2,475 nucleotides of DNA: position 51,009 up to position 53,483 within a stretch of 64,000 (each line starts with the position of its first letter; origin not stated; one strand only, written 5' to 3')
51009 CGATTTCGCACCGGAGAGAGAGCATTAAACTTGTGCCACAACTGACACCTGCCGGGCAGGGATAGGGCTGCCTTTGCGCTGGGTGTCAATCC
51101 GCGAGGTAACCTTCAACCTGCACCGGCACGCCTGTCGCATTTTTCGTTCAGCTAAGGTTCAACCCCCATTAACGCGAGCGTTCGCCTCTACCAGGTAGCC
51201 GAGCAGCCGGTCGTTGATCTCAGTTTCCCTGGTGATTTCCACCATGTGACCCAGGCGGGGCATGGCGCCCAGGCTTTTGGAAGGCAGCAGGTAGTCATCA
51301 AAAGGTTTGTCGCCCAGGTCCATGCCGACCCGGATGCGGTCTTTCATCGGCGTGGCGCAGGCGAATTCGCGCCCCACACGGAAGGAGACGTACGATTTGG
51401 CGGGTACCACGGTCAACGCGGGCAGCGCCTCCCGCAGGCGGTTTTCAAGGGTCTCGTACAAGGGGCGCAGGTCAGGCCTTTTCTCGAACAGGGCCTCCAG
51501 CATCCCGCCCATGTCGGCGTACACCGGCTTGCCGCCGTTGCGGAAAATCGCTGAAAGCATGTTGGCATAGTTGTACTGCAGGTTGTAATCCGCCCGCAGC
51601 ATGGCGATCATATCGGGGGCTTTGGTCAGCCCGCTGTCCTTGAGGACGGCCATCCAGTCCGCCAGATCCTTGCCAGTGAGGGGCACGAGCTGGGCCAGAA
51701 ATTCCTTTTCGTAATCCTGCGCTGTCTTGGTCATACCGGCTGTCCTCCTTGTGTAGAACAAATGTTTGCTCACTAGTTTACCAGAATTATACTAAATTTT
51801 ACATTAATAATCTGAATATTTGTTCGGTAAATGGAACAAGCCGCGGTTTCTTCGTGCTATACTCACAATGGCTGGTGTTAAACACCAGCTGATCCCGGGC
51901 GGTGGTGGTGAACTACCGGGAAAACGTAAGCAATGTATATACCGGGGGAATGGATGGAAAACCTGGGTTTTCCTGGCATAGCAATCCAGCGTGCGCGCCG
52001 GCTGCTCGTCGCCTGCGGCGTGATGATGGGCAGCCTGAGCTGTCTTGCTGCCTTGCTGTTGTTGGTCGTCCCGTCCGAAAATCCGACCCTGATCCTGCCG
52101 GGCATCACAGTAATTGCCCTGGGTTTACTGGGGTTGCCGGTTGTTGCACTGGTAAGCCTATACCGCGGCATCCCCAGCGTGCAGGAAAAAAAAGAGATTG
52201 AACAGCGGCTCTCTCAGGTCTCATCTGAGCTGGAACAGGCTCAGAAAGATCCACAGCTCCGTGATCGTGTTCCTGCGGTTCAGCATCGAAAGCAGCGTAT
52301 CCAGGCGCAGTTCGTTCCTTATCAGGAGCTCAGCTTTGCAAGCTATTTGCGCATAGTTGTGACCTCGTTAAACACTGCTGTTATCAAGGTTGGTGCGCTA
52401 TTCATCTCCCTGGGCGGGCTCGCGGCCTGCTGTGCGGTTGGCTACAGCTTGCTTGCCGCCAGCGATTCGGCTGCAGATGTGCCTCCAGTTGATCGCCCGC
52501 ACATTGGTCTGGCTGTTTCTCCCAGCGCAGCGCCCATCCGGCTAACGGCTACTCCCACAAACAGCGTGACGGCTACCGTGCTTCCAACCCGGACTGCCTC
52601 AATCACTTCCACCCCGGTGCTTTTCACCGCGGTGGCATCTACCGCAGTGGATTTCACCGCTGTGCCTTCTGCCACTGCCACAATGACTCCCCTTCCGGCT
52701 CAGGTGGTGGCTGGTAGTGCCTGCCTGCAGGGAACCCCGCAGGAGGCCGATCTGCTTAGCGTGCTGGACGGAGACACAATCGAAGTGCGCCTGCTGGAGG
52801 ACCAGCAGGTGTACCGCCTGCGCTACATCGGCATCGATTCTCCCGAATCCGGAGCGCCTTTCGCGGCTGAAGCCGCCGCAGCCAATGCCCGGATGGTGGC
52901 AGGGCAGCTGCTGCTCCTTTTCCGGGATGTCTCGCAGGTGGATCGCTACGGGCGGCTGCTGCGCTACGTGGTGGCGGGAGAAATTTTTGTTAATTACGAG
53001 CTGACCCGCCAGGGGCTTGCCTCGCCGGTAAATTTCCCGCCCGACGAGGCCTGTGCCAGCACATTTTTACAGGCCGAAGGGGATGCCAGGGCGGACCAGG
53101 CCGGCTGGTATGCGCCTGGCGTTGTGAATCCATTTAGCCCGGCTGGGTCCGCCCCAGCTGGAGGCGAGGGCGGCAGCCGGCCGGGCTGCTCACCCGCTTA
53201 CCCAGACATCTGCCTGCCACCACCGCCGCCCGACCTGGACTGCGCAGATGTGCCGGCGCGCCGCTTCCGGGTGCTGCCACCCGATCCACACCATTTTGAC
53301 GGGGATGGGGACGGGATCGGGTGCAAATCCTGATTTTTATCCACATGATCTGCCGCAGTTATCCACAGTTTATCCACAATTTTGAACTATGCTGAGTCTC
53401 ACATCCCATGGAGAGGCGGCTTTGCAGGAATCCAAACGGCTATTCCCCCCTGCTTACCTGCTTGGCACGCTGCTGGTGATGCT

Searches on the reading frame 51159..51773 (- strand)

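Call 7: search_protein_families(library=pfam, proteins=[window:51159-51773:-], max_evalue=0.01)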
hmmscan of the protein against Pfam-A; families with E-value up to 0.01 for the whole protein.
window:51159-51773:- (204 aa): 2 families
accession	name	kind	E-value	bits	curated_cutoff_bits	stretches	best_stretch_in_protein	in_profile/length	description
PF18899.5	DUF5655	-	5.1e-17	62.3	24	1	94-197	3-105/109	Domain of unknown function (DUF5655)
PF14117.11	DUF4287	-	2.2e-10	40.8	27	1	32-78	12-59/60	Domain of unknown function (DUF4287)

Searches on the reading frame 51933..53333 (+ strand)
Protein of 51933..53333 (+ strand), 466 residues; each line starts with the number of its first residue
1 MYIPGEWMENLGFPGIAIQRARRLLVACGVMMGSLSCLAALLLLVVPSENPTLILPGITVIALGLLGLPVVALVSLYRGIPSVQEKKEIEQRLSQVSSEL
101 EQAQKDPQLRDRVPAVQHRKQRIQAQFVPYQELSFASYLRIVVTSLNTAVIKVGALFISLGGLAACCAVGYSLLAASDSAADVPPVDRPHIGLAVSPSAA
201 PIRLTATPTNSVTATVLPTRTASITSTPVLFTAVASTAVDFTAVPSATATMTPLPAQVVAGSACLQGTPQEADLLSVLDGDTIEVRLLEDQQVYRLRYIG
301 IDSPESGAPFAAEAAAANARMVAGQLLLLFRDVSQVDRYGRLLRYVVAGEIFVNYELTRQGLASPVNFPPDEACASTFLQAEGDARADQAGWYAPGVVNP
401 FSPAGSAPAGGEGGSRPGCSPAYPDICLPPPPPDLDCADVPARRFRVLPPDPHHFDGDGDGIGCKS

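Call 7: search_protein_families(library=pfam, proteins=[window:51933-53333:+], max_evalue=0.01)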
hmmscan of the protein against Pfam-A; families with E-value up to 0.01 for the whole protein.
window:51933-53333:+ (466 aa): 1 family
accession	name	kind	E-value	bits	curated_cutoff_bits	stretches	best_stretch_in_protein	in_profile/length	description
PF00565.23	SNase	-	5.3e-12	46.6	21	1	295-391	1-103/107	Staphylococcal nuclease homologue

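Call 22: find_homologous_proteins(query=window:51933-53333:+, max_evalue=1e-20)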
Query window:51933-53333:+ (466 aa): 349 proteins with E <= 1e-20 among 8000 candidates; the best 120 are listed.
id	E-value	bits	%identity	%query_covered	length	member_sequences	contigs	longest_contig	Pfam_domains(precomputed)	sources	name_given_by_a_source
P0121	0.0e+0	1025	100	100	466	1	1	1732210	PF00565.24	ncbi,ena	-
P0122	1.5e-130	454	52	98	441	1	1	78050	PF00565.24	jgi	jgi:micrococcal nuclease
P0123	2.1e-77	279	52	47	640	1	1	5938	PF00565.24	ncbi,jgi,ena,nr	ncbi:MAG: thermonuclease family protein [Anaerolineae bacterium]|nr:thermonuclease family protein [A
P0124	1.6e-71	260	50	46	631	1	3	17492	PF00565.24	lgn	-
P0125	5.6e-70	254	53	43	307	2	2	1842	PF00565.24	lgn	-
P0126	1.5e-69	253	37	84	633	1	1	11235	PF00565.24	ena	-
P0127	2.1e-69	253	53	46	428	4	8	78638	PF00565.24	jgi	jgi:micrococcal nuclease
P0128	3.2e-69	252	53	42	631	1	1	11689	PF00565.24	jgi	jgi:micrococcal nuclease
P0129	3.3e-69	252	46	59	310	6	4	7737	PF00565.24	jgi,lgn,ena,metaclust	metaclust:\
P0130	1.2e-68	250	50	46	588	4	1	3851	PF00565.24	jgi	jgi:micrococcal nuclease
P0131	1.2e-67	247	50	47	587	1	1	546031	PF00565.24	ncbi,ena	-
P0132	9.1e-67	244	34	91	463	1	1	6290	PF00565.24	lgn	-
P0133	4.7e-66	241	56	44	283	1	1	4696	PF00565.24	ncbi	-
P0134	6.6e-65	238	50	44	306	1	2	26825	PF00565.24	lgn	-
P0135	6.8e-65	238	48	59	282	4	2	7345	PF00565.24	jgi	-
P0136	6.9e-65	238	46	47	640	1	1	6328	PF00565.24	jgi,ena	-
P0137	1.0e-64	237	41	67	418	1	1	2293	PF00565.24,PF13428.13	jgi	jgi:micrococcal nuclease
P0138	5.6e-64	235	53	43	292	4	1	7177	PF00565.24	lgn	-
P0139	5.7e-64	235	49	52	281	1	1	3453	PF00565.24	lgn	-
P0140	8.8e-64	234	48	56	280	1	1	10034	PF00565.24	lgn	-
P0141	1.1e-63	234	46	46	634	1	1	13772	PF00565.24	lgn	-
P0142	4.2e-63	232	45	48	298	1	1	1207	PF05901.17,PF00565.24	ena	-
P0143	4.3e-63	232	46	45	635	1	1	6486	PF00565.24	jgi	-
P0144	6.3e-63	231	52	42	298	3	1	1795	PF00565.24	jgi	jgi:micrococcal nuclease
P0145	1.1e-62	230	58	44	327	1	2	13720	PF00565.24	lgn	-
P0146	5.7e-62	228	52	41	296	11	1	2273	PF00565.24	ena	-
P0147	7.5e-62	228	47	44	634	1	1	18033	PF00565.24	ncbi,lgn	-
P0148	7.8e-62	228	40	67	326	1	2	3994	PF00565.24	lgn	-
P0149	1.6e-61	227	57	42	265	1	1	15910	PF00565.24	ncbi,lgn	-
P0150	1.7e-61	226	39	43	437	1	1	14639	PF05901.17,PF00565.24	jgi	-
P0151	7.2e-61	224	53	46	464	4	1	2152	PF00565.24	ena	-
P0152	1.2e-60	224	44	48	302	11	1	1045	PF00565.24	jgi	-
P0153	2.1e-60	223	39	71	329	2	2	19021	PF00565.24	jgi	jgi:micrococcal nuclease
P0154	3.4e-60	222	47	48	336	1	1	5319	PF05901.17,PF00565.24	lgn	-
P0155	3.7e-60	222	45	60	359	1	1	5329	PF00565.24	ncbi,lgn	-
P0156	4.4e-60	222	43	56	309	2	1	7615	PF00565.24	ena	-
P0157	5.4e-60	222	42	42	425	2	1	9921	PF05901.17,PF00565.24,PF08239.18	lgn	-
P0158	5.7e-60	221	53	42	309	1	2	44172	PF00565.24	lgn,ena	-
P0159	9.1e-60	221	54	44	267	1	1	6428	PF00565.24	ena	-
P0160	2.9e-59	219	48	47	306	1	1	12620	PF00565.24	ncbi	-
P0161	5.4e-59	218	52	45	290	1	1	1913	PF00565.24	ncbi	-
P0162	1.4e-58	217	47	54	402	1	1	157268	PF00565.24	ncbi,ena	-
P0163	1.8e-58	217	49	53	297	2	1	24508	PF00565.24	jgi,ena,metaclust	metaclust:\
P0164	3.3e-58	216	50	45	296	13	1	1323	PF00565.24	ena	-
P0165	3.5e-58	216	49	48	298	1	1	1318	PF00565.24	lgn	-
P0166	3.8e-58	215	43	58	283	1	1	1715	PF00565.24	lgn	-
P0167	3.8e-58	215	52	42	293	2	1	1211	PF00565.24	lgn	-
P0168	4.0e-58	215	44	47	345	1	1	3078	PF00565.24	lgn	-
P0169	8.4e-58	214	53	43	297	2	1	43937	PF00565.24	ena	-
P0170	8.6e-58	214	54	42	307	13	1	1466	PF00565.24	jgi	-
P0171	8.7e-58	214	53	42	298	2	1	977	PF00565.24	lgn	-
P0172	1.2e-57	214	48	48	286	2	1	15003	PF00565.24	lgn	-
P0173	1.4e-57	214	45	42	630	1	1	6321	PF00565.24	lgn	-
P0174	2.6e-57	213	47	41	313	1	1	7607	PF05901.17,PF00565.24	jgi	jgi:micrococcal nuclease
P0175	4.8e-57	212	46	55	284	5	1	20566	PF00565.24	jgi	jgi:micrococcal nuclease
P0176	1.1e-56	211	49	48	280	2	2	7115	PF00565.24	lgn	-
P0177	1.2e-56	211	45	57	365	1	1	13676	PF00565.24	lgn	-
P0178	1.9e-56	210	45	58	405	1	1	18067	PF13432.13,PF00565.24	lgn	-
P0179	2.0e-56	210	46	52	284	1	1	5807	PF00565.24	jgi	jgi:micrococcal nuclease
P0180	2.5e-56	209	44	58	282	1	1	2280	PF00565.24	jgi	-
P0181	2.7e-56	209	46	55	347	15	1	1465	PF00565.24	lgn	-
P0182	2.8e-56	209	47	50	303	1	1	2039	PF00565.24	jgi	jgi:micrococcal nuclease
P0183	4.5e-56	209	50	44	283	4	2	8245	PF00565.24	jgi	-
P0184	6.6e-56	208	48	56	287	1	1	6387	PF00565.24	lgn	-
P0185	7.0e-56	208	46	56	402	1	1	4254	PF00565.24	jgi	jgi:micrococcal nuclease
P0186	7.9e-56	208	46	54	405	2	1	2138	PF00565.24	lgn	-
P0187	1.1e-55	207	54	41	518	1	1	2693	PF00565.24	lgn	-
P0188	1.5e-55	207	48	47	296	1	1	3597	PF00565.24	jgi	jgi:micrococcal nuclease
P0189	2.3e-55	206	46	47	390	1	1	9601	PF00565.24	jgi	jgi:micrococcal nuclease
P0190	2.5e-55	206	41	53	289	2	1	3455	PF00565.24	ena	-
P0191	3.9e-55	206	49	42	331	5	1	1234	PF00565.24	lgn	-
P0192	3.9e-55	206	44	59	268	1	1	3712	PF00565.24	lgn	-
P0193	4.3e-55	205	45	48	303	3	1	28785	PF00565.24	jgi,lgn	-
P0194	7.1e-55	205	44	66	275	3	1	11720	PF00565.24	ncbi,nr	ncbi:MAG: thermonuclease family protein [Chloroflexus sp.]|nr:thermonuclease family protein [Chlorof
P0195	8.3e-55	204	45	52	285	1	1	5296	PF00565.24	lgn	-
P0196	1.8e-54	203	46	48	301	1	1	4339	PF00565.24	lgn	-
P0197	2.4e-54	203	45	58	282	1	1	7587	PF00565.24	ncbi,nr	ncbi:MAG: thermonuclease family protein [Anaerolineae bacterium]|nr:thermonuclease family protein [A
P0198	3.1e-54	203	51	42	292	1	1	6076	PF00565.24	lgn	-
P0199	3.3e-54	202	51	42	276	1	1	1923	PF00565.24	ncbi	-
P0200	7.9e-54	201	55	41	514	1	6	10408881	PF00565.24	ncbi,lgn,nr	ncbi:MAG: thermonuclease family protein [Ardenticatenaceae bacterium]|nr:thermonuclease family prote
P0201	1.8e-53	200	46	54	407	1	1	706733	PF00565.24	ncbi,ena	-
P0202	2.6e-53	199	57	42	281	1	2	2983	PF00565.24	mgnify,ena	mgnify:CR=1 FL=1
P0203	3.3e-53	199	49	48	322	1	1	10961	PF00565.24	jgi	jgi:micrococcal nuclease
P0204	4.2e-53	199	35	82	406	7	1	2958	PF00565.24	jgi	-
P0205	5.5e-53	198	42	55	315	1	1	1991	PF00565.24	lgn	-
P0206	8.9e-53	198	44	48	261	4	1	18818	PF00565.24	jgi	-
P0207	9.2e-53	198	39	72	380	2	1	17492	PF13240.12,PF00565.24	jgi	jgi:micrococcal nuclease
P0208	1.1e-52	197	42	53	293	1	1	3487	PF00565.24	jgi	jgi:micrococcal nuclease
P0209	1.1e-52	197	41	58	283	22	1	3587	PF00565.24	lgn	-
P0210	1.3e-52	197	39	59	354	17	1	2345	PF00565.24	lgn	-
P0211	1.4e-52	197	47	54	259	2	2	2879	PF00565.24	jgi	jgi:micrococcal nuclease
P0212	3.0e-52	196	45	48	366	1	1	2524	PF00565.24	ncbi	-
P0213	5.0e-52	195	51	41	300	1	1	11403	PF00565.24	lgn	-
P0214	5.4e-52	195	45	51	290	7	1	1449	PF00565.24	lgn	-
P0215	5.6e-52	195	40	67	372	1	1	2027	PF00565.24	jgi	jgi:micrococcal nuclease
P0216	1.5e-51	194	45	58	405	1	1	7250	PF00565.24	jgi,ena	-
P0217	1.6e-51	194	48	42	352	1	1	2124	PF00565.24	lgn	-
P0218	2.9e-51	193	46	48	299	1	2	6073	PF00565.24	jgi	jgi:micrococcal nuclease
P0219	3.5e-51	192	46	55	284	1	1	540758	PF00565.24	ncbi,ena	-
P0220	6.7e-51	192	54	41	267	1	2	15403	PF00565.24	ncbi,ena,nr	ncbi:MAG: thermonuclease family protein [Chloroflexi bacterium]|nr:MAG: thermonuclease family protei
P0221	6.9e-51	192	39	60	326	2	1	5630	PF00565.24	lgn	-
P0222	8.2e-51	191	36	59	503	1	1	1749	PF00565.24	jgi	-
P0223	8.6e-51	191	47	49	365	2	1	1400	PF00565.24,PF08239.18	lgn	-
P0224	1.0e-50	191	50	41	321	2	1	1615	PF00565.24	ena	-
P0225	1.2e-50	191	46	48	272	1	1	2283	PF00565.24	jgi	-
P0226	1.2e-50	191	50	43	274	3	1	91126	PF00565.24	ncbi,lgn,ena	-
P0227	2.2e-50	190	47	50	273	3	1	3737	PF00565.24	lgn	-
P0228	2.2e-50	190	43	59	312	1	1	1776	PF00565.24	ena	-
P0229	2.5e-50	190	42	55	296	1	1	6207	PF00565.24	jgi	jgi:micrococcal nuclease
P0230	3.7e-50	189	47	53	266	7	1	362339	PF00565.24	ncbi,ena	-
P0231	6.4e-50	188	49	42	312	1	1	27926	PF00565.24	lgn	-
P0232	8.2e-50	188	42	53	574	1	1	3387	PF00565.24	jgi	jgi:micrococcal nuclease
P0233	1.4e-49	187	45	55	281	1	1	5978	PF00565.24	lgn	-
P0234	1.6e-49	187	39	55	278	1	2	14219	PF00565.24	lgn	-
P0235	2.1e-49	187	35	77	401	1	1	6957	PF22860.3,PF00565.24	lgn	-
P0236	2.5e-49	186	48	46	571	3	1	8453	PF13240.12,PF12773.14,PF00565.24,PF08239.18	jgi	-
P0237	4.0e-49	186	49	43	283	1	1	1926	PF00565.24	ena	-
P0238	7.0e-49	185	47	42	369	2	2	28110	PF00565.24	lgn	-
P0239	7.0e-49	185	52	41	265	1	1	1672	PF00565.24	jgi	jgi:micrococcal nuclease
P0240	9.4e-49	184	47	43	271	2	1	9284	PF00565.24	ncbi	ncbi:MAG: thermonuclease family protein [Chloroflexota bacterium]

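Call 50: search_protein_families(library=ncbifam, proteins=[window:51933-53333:+], max_evalue=0.001)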
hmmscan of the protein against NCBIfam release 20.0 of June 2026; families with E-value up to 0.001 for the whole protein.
window:51933-53333:+ (466 aa): 2 families
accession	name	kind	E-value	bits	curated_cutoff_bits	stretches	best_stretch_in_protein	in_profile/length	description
NF047694.1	TnucaseNucIStaph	equivalog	2.4e-12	46.7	250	1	272-389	47-170/175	thermonuclease NucI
NF047969.1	CaNuclEcnA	equivalog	7.8e-08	32.4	180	0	273-306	8-39/151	calcium-activated nuclease EcnA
